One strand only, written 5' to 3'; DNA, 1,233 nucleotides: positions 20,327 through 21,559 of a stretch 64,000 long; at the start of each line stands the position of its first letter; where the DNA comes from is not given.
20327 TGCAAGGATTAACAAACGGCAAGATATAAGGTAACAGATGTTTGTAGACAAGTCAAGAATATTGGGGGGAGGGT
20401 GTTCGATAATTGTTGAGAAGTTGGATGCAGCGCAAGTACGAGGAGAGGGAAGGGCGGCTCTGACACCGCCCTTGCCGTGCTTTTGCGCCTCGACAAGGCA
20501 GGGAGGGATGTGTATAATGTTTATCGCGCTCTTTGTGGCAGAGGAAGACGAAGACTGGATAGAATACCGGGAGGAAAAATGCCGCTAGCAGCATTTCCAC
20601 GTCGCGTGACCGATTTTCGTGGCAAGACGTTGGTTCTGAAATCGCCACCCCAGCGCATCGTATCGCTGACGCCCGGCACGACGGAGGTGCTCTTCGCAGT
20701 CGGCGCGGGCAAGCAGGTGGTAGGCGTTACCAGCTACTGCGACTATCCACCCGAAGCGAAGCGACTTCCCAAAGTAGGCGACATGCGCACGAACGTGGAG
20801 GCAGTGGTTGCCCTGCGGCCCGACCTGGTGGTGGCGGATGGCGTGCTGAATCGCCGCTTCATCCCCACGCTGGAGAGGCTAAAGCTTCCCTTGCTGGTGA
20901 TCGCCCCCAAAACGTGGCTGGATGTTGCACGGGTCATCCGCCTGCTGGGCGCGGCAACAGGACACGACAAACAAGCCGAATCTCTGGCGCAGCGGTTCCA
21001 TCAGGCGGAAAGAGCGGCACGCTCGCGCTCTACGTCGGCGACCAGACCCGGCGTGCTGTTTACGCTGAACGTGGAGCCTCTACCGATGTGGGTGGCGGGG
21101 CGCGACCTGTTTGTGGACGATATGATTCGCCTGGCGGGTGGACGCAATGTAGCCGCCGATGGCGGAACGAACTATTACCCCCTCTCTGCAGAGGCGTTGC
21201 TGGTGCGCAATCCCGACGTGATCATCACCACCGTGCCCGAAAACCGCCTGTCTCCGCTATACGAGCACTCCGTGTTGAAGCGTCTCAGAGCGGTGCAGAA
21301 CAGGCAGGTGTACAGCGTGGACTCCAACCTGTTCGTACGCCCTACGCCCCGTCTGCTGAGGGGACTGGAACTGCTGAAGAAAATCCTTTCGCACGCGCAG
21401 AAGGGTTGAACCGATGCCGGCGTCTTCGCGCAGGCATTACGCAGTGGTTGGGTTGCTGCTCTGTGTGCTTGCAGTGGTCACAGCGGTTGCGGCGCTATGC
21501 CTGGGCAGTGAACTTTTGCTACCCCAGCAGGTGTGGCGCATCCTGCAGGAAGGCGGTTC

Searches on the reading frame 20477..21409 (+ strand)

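Call 44: search_protein_families(library=pfam, proteins=[window:20477-21409:+], max_evalue=0.001)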
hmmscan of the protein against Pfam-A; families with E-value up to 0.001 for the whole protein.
window:20477-21409:+ (310 aa): 1 family
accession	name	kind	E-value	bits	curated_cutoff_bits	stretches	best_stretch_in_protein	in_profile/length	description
PF01497.23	Peripla_BP_2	-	1.5e-34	119.9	27.5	1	61-284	1-234/235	Periplasmic binding protein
